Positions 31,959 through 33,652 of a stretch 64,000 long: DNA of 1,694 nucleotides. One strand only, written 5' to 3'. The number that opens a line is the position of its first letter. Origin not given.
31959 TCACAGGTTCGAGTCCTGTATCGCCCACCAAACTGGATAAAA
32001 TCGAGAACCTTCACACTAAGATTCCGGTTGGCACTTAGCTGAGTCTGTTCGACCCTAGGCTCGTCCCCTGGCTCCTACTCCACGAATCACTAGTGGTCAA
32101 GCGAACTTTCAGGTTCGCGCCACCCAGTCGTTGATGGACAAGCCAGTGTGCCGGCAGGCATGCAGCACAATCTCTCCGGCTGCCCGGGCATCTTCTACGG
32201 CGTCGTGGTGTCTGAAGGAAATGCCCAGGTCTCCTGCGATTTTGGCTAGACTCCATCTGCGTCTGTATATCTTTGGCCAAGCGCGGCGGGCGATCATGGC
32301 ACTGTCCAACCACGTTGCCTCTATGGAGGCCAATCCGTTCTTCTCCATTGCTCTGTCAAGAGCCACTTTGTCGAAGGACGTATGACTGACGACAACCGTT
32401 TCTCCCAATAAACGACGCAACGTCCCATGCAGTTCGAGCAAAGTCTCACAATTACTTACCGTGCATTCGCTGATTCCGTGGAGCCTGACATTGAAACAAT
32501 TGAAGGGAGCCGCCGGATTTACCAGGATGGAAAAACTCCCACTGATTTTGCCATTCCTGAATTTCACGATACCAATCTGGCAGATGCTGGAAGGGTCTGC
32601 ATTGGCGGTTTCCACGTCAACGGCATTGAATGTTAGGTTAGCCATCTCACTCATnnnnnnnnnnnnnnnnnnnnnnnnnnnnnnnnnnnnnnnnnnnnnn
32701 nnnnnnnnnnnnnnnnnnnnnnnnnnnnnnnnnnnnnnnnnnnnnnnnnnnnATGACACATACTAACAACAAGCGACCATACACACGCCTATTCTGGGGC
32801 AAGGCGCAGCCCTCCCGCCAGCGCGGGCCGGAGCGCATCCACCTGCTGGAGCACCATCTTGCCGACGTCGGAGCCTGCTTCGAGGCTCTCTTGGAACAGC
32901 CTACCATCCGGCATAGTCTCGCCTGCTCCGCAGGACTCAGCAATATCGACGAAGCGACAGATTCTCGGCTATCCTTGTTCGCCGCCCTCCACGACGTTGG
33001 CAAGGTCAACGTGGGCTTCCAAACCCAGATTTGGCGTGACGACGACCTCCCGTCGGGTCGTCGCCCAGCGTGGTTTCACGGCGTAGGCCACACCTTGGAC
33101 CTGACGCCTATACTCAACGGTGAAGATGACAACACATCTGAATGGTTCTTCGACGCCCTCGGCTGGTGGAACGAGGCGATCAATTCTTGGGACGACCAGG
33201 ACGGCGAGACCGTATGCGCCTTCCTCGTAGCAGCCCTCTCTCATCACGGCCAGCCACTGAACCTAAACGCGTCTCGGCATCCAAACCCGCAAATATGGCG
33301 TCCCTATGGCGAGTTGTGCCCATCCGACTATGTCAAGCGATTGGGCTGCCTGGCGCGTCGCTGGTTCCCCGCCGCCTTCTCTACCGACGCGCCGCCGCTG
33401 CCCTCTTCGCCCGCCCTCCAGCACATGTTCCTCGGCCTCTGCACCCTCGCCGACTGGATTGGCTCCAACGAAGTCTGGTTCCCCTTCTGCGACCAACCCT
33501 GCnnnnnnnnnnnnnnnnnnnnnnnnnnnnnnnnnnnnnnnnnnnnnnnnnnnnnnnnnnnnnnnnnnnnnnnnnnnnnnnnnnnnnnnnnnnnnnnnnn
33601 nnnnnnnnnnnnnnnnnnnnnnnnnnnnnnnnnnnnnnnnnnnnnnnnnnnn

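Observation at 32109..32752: Stand-alone DEDDh (DnaQ-like) exonuclease divergently paired with cas3: candidate prespacer trimmer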

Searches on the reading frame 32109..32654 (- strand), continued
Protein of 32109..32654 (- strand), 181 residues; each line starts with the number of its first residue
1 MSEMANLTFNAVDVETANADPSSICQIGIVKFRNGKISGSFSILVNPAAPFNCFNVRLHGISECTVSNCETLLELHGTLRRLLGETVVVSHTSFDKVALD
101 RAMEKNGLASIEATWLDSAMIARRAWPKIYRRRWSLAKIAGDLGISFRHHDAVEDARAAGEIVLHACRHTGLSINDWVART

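Call 39: search_solved_structures(query=A1, max_evalue=1, show_alignments=0)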
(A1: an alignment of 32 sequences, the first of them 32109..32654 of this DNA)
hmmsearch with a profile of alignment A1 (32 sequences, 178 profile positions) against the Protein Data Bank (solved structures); distinct sequences matched with E-value up to 1: 16.
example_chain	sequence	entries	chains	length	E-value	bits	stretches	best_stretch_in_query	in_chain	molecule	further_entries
2p1j_A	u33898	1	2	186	9.9e-17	64.4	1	4-164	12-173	DNA polymerase III polC-type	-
9qpc_A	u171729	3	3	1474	1.1e-12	51.2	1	17-159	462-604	DNA polymerase III PolC-type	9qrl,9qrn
8zef_A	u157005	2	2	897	1.9e-12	50.4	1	3-165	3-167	3'-5' exonuclease DinG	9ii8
4fzx_C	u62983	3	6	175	4.2e-08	36.3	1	8-171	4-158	Exodeoxyribonuclease 10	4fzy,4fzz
1j53_A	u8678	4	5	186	9.1e-06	28.7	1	18-162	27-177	DNA polymerase III, epsilon chain | DNA polymerase III epsilon subunit | DNA POLYMERASE III SUBUNIT EPSILON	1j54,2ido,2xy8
2gui_A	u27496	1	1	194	9.4e-06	28.7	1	18-162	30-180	DNA polymerase III epsilon subunit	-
5fku_D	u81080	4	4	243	2e-05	27.6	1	19-161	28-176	DNA POLYMERASE III SUBUNIT EPSILON | DNA POLYMERASE III EPSILON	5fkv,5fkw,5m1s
8fyc_K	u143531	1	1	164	0.00015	24.7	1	6-153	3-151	DEDDh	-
8fy9_A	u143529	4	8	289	0.00054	22.9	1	6-153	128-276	Cas2-DEDDh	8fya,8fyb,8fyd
1wlj_A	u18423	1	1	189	0.018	18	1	22-159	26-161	interferon stimulated gene 20kDa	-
1w0h_A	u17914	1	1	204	0.025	17.5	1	30-81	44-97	3'-5' EXONUCLEASE ERI1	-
1zbu_A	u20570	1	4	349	0.05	16.5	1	30-81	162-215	3'-5' exonuclease ERI1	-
4l8r_B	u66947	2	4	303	0.06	16.3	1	30-81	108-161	3'-5' exoribonuclease 1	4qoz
1zbh_A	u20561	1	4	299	0.077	15.9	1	30-81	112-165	3'-5' exonuclease ERI1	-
3hug_A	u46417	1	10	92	0.32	13.9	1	120-143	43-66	RNA polymerase sigma factor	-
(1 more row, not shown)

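Call 45: predict_structure(alignment_id=A1)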
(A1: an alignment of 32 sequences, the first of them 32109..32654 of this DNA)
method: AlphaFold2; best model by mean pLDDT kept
length: 181 residues; sequences in the alignment: 32
mean_pLDDT: 93.9   pTM: 0.89
mean pLDDT of the five models: 93.9, 93.1, 92.8, 90.9, 79.5
residues with pLDDT >= 90: 168; 70-90: 8; 50-70: 2; < 50: 3
segments of 3 or more residues with pLDDT < 50: 1-3
pLDDT, mean of each block of 10 residues (from residue 1): 71 96 97 97 95 93 95 96 96 95 95 96 96 92 94 97 97 95 85
secondary structure, 60 per line:
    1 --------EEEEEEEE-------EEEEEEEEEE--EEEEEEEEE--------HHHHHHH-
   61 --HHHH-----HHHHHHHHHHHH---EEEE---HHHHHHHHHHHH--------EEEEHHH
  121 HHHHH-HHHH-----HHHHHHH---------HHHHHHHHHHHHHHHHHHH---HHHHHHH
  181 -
elements in order: E9-16 E24-33 E36-44 H53-59 H63-66 H72-83 E87-90 H94-105 E114-117 H118-125 H127-130 H136-142 H152-170 H174-180

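Call 48: fold_search(model_id=the predicted structure, library=pdb)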
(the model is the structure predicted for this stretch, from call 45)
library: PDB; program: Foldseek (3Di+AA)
matches with E <= 10: 815; with E <= 0.001: 200
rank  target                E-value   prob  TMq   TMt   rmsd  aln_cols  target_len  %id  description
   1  9qrn_A                1.5e-11  1.00  0.84  0.15   2.4       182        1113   21  DNA polymerase without DNA or inhibitor (released 2025-09-24)
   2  9qpc_A                2.0e-11  1.00  0.84  0.14   2.4       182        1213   21  DNA polymerase with inhibitor (released 2025-09-24)
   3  4fzx_C                6.3e-11  1.00  0.76  0.82   2.7       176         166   21  Exonuclease X in complex with 3' overhanging duplex DNA (released 2013-07-03)
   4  8zef_A                8.2e-11  1.00  0.79  0.17   2.4       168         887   21  Crystal structure of Staphylococcus aureus DinG protein in complex with ssDNA and Ca2+ (released 2025-05-21)
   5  4fzy_A                1.9e-10  1.00  0.77  0.83   2.3       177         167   21  Exonuclease X in complex with 12bp blunt-ended dsDNA (released 2013-07-03)
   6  8h2f                  4.5e-10  1.00  0.73  0.76   3.6       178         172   22  Crystal structure of DnaQ domain in complex witn TMP of Streptococcus thermophilus strain DGCC 7710 (released 2023-09-13)
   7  8h18                  5.1e-10  1.00  0.74  0.77   3.6       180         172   22  Crystal structure of DnaQ domain of Streptococcus thermophilus strain DGCC 7710 (released 2023-09-13)
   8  9ii8_A                6.5e-10  1.00  0.79  0.17   2.4       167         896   22  Crystal structure of Staphylococcus aureus DinG protein in complex with ssDNA (released 2025-06-25)
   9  2ido_C                7.9e-10  1.00  0.72  0.75   3.3       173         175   22  Structure of the E. coli Pol III epsilon-Hot proofreading complex (released 2006-11-14)
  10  2p1j_B                1.4e-09  1.00  0.62  0.65  12.0       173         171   25  Crystal structure of a polC-type DNA polymerase III exonuclease domain from Thermotoga maritima (released 2007-03-20)
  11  2ido_A                2.3e-09  1.00  0.74  0.78   3.0       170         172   21  Structure of the E. coli Pol III epsilon-Hot proofreading complex (released 2006-11-14)
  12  2p1j_A                5.9e-09  1.00  0.64  0.70  11.1       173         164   25  Crystal structure of a polC-type DNA polymerase III exonuclease domain from Thermotoga maritima (released 2007-03-20)
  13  1j53                  1.2e-08  1.00  0.74  0.76   3.1       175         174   22  Structure of the N-terminal Exonuclease Domain of the Epsilon Subunit of E.coli DNA Polymerase III at pH 8.5 (released 2002-10-16)
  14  4l8r_B                1.3e-08  1.00  0.73  0.50   3.9       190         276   15  Structure of mrna stem-loop, human stem-loop binding protein and 3'hexo ternary complex (released 2013-07-10)
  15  2gui                  1.4e-08  1.00  0.74  0.76   3.0       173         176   22  Structure and Function of Cyclized Versions of the Proofreading Exonuclease Subunit of E. coli DNA Polymerase III (released 2007-03-13)
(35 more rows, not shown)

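Call 49: find_encoding_contigs(protein=P0007, flank=5000, max_places=2)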
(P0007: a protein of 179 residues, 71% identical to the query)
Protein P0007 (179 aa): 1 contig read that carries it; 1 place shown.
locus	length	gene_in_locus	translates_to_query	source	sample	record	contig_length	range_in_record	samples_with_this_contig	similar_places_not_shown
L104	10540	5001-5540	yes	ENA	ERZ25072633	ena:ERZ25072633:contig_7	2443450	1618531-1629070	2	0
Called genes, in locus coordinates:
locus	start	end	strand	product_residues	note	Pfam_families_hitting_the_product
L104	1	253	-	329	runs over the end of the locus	PF09485:CRISPR_Cse2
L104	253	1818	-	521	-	-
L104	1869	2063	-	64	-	-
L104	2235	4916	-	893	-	PF18019:Cas3_HD, PF00270:DEAD (faint), PF04851:ResIII (faint), PF22590:Cas3-like_C_2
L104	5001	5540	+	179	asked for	PF00929:RNase_T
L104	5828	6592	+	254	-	-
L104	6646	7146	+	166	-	-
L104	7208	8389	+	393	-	PF01979:Amidohydro_1, PF07969:Amidohydro_3 (weak)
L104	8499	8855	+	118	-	PF13975:gag-asp_proteas (faint)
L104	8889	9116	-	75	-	-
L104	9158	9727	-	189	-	-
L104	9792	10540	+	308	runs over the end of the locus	PF09754:PAC2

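Call 50: find_encoding_contigs(protein=P0008, flank=5000, max_places=2)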
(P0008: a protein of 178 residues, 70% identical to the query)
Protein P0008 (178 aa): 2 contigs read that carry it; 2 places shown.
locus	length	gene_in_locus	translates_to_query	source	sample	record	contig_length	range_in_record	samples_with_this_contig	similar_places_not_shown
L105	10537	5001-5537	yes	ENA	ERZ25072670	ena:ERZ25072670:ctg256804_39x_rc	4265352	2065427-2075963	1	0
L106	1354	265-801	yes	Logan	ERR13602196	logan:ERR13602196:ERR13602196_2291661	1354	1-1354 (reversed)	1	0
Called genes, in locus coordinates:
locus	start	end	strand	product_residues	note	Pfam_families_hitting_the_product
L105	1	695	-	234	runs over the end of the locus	-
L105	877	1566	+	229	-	PF13808:DDE_Tnp_1_assoc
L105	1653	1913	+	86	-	-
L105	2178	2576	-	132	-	-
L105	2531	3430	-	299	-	PF22590:Cas3-like_C_2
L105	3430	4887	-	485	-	PF18019:Cas3_HD, PF00270:DEAD (faint)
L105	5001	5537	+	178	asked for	PF00929:RNase_T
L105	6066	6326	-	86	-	-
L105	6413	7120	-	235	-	-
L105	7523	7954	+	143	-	-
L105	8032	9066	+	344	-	PF08450:SGL (faint), PF25021:TEN_NHL (weak), PF01436:NHL (weak)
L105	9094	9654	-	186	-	PF00903:Glyoxalase, PF13669:Glyoxalase_4 (weak)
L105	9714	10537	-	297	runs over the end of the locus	PF02129:Peptidase_S15, PF05448:AXE1 (faint), PF01738:DLH (faint), PF12146:Hydrolase_4, PF00561:Abhydrolase_1, PF12697:Abhydrolase_6, PF00326:Peptidase_S9, PF08840:BAAT_C (weak), +1 more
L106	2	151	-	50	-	?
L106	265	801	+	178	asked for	PF00929:RNase_T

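Call 51: find_encoding_contigs(protein=P0041, flank=5000, max_places=3)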
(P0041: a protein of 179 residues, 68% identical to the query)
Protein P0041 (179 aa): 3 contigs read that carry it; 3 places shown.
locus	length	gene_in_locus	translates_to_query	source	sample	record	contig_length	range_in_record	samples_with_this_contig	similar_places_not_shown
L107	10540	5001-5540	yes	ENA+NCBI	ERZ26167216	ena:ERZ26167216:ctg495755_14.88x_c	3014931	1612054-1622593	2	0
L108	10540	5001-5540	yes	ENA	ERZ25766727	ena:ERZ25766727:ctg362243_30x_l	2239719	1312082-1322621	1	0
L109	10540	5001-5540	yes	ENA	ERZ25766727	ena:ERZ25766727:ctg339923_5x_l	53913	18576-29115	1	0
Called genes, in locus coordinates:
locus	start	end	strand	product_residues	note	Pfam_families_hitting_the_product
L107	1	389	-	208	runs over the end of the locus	PF09485:CRISPR_Cse2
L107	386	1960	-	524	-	-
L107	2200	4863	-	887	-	PF18019:Cas3_HD, PF00270:DEAD, PF13245:AAA_19 (weak), PF22590:Cas3-like_C_2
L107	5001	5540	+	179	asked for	PF00929:RNase_T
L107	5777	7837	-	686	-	PF09565:RE_NgoFVII (weak), PF13091:PLDc_2 (faint), PF27394:Aq_aa27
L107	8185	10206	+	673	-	PF00496:SBP_bac_5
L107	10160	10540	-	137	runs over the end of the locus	-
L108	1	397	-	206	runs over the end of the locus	PF09485:CRISPR_Cse2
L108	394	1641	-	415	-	-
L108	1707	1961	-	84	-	-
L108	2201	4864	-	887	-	PF18019:Cas3_HD, PF00270:DEAD, PF13245:AAA_19 (weak), PF22590:Cas3-like_C_2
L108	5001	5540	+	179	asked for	PF00929:RNase_T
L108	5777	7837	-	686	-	PF09565:RE_NgoFVII (weak), PF13091:PLDc_2 (faint), PF27394:Aq_aa27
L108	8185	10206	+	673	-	PF00496:SBP_bac_5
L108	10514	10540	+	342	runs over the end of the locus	PF13485:Peptidase_MA_2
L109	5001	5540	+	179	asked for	PF00929:RNase_T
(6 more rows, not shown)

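Call 52: find_encoding_contigs(protein=P0064, flank=5000, max_places=2)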
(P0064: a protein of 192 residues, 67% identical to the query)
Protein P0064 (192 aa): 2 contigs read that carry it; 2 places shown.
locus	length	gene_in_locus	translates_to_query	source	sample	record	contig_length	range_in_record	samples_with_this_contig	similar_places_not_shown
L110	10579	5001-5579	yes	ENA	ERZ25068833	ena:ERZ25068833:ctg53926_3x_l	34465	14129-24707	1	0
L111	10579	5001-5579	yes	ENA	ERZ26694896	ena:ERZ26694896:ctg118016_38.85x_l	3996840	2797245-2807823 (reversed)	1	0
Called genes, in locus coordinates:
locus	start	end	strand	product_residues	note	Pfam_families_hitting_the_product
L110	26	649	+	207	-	PF00300:His_Phos_1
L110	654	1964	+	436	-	PF01656:CbiA, PF13500:AAA_26, PF07685:GATase_3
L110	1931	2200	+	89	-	-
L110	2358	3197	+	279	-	PF22700:MVD-like_N (weak), PF00288:GHMP_kinases_N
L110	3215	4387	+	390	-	PF00180:Iso_dh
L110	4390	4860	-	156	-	PF18019:Cas3_HD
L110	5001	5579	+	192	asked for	PF00929:RNase_T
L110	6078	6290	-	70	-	PF13701:DDE_Tnp_1_4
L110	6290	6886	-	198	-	PF13701:DDE_Tnp_1_4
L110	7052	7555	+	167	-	PF13784:Fic_N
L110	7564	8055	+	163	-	-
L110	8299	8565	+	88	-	PF00312:Ribosomal_S15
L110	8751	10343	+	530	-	PF01138:RNase_PH, PF03725:RNase_PH_C, PF03726:PNPase (weak), PF01138:RNase_PH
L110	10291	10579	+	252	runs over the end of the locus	PF00013:KH_1, PF00575:S1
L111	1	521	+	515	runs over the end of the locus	PF01656:CbiA, PF13500:AAA_26, PF07685:GATase_3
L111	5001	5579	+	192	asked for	PF00929:RNase_T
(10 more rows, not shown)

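Call 53: find_encoding_contigs(protein=P0100, flank=5000, max_places=2)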
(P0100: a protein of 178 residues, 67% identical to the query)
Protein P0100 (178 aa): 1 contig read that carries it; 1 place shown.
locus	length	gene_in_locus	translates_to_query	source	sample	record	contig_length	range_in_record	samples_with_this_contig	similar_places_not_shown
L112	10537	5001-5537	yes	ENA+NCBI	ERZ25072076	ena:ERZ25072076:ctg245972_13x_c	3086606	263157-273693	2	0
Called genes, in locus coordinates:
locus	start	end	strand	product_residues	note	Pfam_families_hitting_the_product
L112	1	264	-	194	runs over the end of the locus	PF09485:CRISPR_Cse2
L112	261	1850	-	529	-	PF09481:CRISPR_Cse1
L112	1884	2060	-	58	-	-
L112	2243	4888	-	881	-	PF18019:Cas3_HD, PF00270:DEAD (weak), PF13245:AAA_19 (weak), PF22590:Cas3-like_C_2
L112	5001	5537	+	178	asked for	PF00929:RNase_T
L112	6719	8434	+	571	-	PF12802:MarR_2 (faint), PF13814:Replic_Relax (weak)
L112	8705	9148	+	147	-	-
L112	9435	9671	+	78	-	PF01987:AIM24 (weak)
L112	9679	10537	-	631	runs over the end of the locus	PF00515:TPR_1 (faint), PF07719:TPR_2 (faint), PF13424:TPR_12 (faint), PF13428:TPR_14 (faint), PF13431:TPR_17 (faint), PF14559:TPR_19 (faint), PF13181:TPR_8 (faint), PF13414:TPR_11 (weak), +2 more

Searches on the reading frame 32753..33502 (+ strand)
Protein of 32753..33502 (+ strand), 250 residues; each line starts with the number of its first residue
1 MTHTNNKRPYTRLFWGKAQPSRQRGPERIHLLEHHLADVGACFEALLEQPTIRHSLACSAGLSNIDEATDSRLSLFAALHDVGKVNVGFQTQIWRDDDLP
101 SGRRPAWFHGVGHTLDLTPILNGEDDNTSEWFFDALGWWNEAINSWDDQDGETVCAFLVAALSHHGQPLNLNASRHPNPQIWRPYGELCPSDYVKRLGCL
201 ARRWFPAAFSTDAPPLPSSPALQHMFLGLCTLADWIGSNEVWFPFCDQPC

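Call 36: find_related_loci(query=A3, collection=metagenome_contigs, flank=4000)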
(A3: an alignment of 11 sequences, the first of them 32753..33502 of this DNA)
Query A3 (250 aa) in metagenome_contigs; peptide patterns used: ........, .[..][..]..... (x = any residue, [..] = any of these).
177 stretches matched a pattern; 19 encode a relative of the query (tblastn E <= 1e-3); 18 distinct loci.
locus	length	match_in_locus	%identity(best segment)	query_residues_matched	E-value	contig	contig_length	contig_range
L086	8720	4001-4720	62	5-249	3e-99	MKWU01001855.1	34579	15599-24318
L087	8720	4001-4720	60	5-249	3e-98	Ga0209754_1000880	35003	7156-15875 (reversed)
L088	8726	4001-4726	61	4-250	9e-98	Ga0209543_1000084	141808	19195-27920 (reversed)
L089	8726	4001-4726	61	4-250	9e-98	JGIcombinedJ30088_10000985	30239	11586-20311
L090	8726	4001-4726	56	8-249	1e-89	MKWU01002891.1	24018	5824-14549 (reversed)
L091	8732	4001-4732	56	1-249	7e-89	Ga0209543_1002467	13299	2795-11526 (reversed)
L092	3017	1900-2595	58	10-249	5e-90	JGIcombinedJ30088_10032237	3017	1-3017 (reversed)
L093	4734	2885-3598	57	4-249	1e-88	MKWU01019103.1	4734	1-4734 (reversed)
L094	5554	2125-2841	57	4-249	1e-88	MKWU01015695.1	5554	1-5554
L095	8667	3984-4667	58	14-249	8e-79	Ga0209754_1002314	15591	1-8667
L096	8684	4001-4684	58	14-249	8e-79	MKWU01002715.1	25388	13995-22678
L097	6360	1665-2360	60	10-249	2e-77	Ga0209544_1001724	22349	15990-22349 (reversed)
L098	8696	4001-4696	60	10-249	2e-77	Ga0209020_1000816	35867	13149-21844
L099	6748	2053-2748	61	10-249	5e-76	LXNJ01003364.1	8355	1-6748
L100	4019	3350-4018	54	6-232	1e-75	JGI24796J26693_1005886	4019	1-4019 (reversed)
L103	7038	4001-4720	55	6-249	7e-85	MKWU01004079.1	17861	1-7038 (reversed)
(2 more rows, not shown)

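Call 68: search_protein_families(library=pfam, proteins=[L093:623-1492:-, L087:3336-3659:+, L103:3099-3818:+, L090:2041-3594:+, L086:2037-3089:+, L094:1215-1625:+, L094:1622-1969:+], max_evalue=0.01)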
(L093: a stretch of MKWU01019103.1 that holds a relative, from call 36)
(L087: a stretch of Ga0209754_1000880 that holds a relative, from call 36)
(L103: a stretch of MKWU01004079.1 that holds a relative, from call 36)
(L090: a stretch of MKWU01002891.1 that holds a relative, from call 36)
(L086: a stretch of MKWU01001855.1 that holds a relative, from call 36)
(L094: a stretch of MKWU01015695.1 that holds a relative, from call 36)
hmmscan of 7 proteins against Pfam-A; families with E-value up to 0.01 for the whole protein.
L093:623-1492:- (289 aa): 1 family
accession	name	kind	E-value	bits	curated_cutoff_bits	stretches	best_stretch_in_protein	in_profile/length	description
PF04055.27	Radical_SAM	-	5.9e-16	59.5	29.5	1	18-171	7-159/166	Radical SAM superfamily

L087:3336-3659:+ (107 aa): 2 families
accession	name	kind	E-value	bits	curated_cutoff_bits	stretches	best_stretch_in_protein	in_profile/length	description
PF05015.19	HigB-like_toxin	-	3.5e-12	47.1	27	1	37-107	24-91/91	RelE-like toxin of type II toxin-antitoxin system HigB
PF24732.2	ParE_like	-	0.0035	17.7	24.4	1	47-87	9-45/67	ParE-like toxin domain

L103:3099-3818:+ (239 aa): 1 family
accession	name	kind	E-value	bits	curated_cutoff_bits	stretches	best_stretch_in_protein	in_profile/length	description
PF12686.12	DUF3800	-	4.4e-12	47.4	21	1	2-198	1-148/149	Protein of unknown function (DUF3800)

L090:2041-3594:+ (517 aa): 2 families
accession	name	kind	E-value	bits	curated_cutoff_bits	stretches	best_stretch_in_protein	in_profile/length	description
PF13091.12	PLDc_2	-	5e-07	30.1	27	1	371-480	1-100/132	PLD-like domain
PF24409.1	wHTH-PRTase_assc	-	0.0011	19.4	27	1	68-126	3-57/83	wHTH-PRTase associated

L086:2037-3089:+ (350 aa): 0 families

L094:1215-1625:+ (136 aa): 0 families

L094:1622-1969:+ (115 aa): 1 family
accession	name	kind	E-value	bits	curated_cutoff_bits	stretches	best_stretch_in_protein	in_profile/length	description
PF20215.3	DUF6575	-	0.00039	20.3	26.6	1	12-109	21-118/218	Family of unknown function (DUF6575)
